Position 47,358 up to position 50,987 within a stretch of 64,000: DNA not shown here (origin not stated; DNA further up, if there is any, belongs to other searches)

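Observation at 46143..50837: A third, divergent member of the giant-protein family on the opposite strand; the family fills ~22% of the window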

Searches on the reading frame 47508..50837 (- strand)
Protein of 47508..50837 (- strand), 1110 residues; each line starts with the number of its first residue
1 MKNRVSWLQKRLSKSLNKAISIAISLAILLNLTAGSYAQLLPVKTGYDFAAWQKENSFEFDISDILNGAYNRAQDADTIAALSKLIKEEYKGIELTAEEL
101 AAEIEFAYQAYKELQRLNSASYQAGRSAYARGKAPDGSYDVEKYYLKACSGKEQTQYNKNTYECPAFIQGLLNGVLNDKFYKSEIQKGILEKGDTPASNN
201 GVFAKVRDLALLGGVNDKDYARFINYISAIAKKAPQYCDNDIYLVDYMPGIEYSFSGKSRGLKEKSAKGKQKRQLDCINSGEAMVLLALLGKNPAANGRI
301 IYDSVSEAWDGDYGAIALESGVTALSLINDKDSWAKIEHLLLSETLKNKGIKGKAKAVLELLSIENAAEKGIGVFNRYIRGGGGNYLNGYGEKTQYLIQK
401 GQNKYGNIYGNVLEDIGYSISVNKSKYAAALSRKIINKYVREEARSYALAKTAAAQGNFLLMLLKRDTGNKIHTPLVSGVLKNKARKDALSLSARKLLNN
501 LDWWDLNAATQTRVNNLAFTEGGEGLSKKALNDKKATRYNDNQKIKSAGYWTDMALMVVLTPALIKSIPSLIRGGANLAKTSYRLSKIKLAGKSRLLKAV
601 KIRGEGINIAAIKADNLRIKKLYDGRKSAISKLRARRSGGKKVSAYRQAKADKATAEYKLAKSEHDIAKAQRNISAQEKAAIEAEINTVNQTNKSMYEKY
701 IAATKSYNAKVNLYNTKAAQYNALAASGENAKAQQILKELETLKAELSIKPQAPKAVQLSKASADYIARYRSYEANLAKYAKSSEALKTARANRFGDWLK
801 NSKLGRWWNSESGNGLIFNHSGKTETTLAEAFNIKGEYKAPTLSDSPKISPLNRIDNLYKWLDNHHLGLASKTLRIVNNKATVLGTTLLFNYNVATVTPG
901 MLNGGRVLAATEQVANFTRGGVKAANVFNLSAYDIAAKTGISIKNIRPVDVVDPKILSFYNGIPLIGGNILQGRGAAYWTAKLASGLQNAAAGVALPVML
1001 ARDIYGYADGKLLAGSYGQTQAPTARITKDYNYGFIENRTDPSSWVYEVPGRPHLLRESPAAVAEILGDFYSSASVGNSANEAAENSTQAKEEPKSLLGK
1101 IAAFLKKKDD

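Call 30: search_protein_representatives(protein=window:47508-50837:-)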
Query: 1110 residues. Proteins with E-value up to 0.001 (for the whole library): 49; up to 1e-10: 33; up to 1e-30: 17. The best 49 are listed.
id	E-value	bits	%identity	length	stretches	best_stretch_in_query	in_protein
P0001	0.0e+00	2375.6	98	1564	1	1-1110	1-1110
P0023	2.7e-61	224.3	34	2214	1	121-645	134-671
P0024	6.8e-60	219.7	35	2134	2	202-637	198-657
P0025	1.8e-56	208.3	35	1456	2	465-1021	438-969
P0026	4.6e-56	207.0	34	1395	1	18-632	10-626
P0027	2.1e-54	201.5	38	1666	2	200-647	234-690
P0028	6.2e-53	196.6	34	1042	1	157-608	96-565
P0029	3.9e-47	177.4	38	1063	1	217-621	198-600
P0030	4.7e-47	177.2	37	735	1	248-716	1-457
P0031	1.9e-46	175.2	35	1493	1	92-649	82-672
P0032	4.6e-43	164.0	35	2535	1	213-676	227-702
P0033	5.8e-40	153.7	33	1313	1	214-602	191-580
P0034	2.4e-39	151.7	35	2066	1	212-716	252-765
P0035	1.5e-38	149.1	37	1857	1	274-603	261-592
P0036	2.3e-35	138.5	35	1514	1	206-620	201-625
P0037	2.2e-33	131.9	30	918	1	297-931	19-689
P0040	1.1e-29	119.6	32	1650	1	214-612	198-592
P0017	1.3e-29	119.5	32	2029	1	548-1014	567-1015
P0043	9.8e-26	106.6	31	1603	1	553-1021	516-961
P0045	3.9e-24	101.3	29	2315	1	219-601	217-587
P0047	2.3e-22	95.5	28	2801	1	201-593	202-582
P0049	2.5e-19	85.4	28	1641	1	17-592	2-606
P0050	1.2e-16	76.5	31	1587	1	666-987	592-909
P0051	8.8e-14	67.0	30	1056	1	592-973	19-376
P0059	1.3e-07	46.6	28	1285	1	279-623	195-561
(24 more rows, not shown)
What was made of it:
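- Tried and rejected: The exhaustive phmmer search (call 30) was what opened up the family.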

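Call 41: search_protein_families(library=pfam, proteins=[P0023, P0032, P0047], max_evalue=0.01)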
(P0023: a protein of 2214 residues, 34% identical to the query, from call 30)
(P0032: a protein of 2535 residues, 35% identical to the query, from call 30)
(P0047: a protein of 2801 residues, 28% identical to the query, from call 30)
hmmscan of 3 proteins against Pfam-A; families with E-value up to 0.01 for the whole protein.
P0023 (2214 aa): 0 families

P0032 (2535 aa): 0 families

P0047 (2801 aa): 13 families
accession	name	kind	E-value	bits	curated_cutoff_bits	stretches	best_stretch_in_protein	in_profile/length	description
PF13414.12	TPR_11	-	2.7e-121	395.5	26.8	17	2634-2663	8-37/42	TPR repeat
PF00515.34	TPR_1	-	2.4e-94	306.1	27.8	8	944-967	11-34/34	Tetratricopeptide repeat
PF07719.23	TPR_2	-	6.8e-89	285.2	27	4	1283-1312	2-31/34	Tetratricopeptide repeat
PF13181.12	TPR_8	-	6.9e-61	197.7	25.7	3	944-967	11-34/34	Tetratricopeptide repeat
PF13371.12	TPR_9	-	6e-58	193.2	35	3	2601-2656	10-65/73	Tetratricopeptide repeat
PF13431.12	TPR_17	-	5e-53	173.4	24.4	1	2746-2771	3-28/34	Tetratricopeptide repeat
PF13432.12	TPR_16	-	3.1e-48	162.2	32.7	3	1221-1276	3-59/65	Tetratricopeptide repeat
PF13428.12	TPR_14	-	2.9e-32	108.3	23.5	0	1728-1767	4-43/44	Tetratricopeptide repeat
PF14559.12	TPR_19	-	1.8e-24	86.3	25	2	1810-1867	6-62/68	Tetratricopeptide repeat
PF23914.1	TPR_CcmH_CycH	-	1.3e-18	67.7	42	1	1669-1755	63-151/158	Cytochrome c-type biogenesis protein H TPR domain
PF13424.12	TPR_12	-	2.7e-11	44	30.1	0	1696-1755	9-75/77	Tetratricopeptide repeat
PF12569.14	NatA_aux_su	-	1.1e-10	41.6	33.3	1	2554-2627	195-266/515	N-terminal acetyltransferase A, auxiliary subunit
PF12895.13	ANAPC3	-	1.6e-06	28.8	27.2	0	1219-1269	27-77/82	Anaphase-promoting complex, cyclosome, subunit 3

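Call 88: search_protein_families(library=pfam, proteins=[P0025, P0043, P0050, P0051, P0037], max_evalue=0.01)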
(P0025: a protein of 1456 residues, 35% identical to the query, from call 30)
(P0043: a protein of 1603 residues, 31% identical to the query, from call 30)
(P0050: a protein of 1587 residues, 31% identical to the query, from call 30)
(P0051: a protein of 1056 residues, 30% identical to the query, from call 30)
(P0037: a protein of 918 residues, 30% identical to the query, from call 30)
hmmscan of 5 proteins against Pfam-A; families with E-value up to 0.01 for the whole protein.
P0025 (1456 aa): 0 families

P0043 (1603 aa): 2 families
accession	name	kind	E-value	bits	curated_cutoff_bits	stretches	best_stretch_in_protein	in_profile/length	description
PF06414.18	Zeta_toxin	-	2.4e-08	34.1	22.3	1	1449-1517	81-149/199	Zeta toxin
PF13671.12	AAA_33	-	0.00015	22.5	27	1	1405-1518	1-125/143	AAA domain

P0050 (1587 aa): 2 families
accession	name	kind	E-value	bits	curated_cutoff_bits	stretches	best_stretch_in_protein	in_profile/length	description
PF06414.18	Zeta_toxin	-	3.6e-08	33.5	22.3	1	1443-1532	86-178/199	Zeta toxin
PF13671.12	AAA_33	-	3.6e-05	24.5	27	1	1394-1513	1-133/143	AAA domain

P0051 (1056 aa): 2 families
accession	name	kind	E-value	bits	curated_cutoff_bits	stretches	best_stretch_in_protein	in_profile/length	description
PF06414.18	Zeta_toxin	-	1.2e-09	38.4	22.3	1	907-976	80-149/199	Zeta toxin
PF13671.12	AAA_33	-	1e-05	26.3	27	1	865-978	2-128/143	AAA domain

P0037 (918 aa): 0 families

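Call 90: search_protein_families(library=pfam, proteins=[P0026, P0033, P0040, P0045, P0049, P0059], max_evalue=0.001)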
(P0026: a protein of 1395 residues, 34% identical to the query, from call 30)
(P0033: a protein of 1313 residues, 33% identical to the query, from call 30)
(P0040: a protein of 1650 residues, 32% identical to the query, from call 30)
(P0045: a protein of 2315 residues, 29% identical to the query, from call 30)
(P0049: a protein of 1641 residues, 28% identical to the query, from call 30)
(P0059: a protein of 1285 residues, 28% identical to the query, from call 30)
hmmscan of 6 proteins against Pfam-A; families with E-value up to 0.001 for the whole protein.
P0026 (1395 aa): 0 families

P0033 (1313 aa): 1 family
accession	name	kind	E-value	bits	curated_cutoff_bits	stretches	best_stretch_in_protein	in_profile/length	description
PF00072.30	Response_reg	-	8.6e-09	36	30.2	0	971-1040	14-81/111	Response regulator receiver domain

P0040 (1650 aa): 1 family
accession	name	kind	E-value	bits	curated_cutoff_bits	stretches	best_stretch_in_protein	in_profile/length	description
PF13365.12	Trypsin_2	-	1.3e-06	29.6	27.6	1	1417-1535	11-135/144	Trypsin-like peptidase domain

P0045 (2315 aa): 15 families
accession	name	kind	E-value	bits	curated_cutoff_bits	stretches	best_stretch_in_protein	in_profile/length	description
PF13414.12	TPR_11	-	6.4e-68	224.6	26.8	6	2214-2245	6-37/42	TPR repeat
PF00515.34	TPR_1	-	5.9e-53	175.1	27.8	4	941-964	11-34/34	Tetratricopeptide repeat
PF07719.23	TPR_2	-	2.5e-52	171.1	27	3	1281-1309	3-31/34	Tetratricopeptide repeat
PF13371.12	TPR_9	-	8.6e-42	141.5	35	1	2176-2246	4-73/73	Tetratricopeptide repeat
PF13181.12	TPR_8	-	1.5e-36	121.8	25.7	1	941-964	11-34/34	Tetratricopeptide repeat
PF13432.12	TPR_16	-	4.9e-29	100.8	32.7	1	1218-1272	3-58/65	Tetratricopeptide repeat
PF13431.12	TPR_17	-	7.1e-21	73.1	24.4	0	2191-2221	2-32/34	Tetratricopeptide repeat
PF13428.12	TPR_14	-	1.3e-20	72.2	23.5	0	2070-2107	5-42/44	Tetratricopeptide repeat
PF14559.12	TPR_19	-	7.2e-10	39.5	25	0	1223-1265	2-45/68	Tetratricopeptide repeat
PF23914.1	TPR_CcmH_CycH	-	5.6e-09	36.5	42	0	1987-2100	39-155/158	Cytochrome c-type biogenesis protein H TPR domain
PF13424.12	TPR_12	-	7.2e-08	33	30.1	0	1942-1993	15-67/77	Tetratricopeptide repeat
PF13174.12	TPR_6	-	1.2e-05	26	26.3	0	1216-1243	4-31/33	Tetratricopeptide repeat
PF10516.15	SHNi-TPR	-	1.7e-05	24.7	21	0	2248-2265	13-30/38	SHNi-TPR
PF12895.13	ANAPC3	-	0.00011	22.8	27.2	0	1215-1266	26-77/82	Anaphase-promoting complex, cyclosome, subunit 3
PF12569.14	NatA_aux_su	-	0.00014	21.4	33.3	0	1977-2047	205-273/515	N-terminal acetyltransferase A, auxiliary subunit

P0049 (1641 aa): 0 families

P0059 (1285 aa): 0 families
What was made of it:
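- On Classical membrane sensors (histidine kinases, chemoreceptors): Only the relative P0033 carries a receiver domain (call 90).
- In relatives the region after the membrane helix carries an ATP-using P-loop kinase domain or a receiver domain (calls 88, 90).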
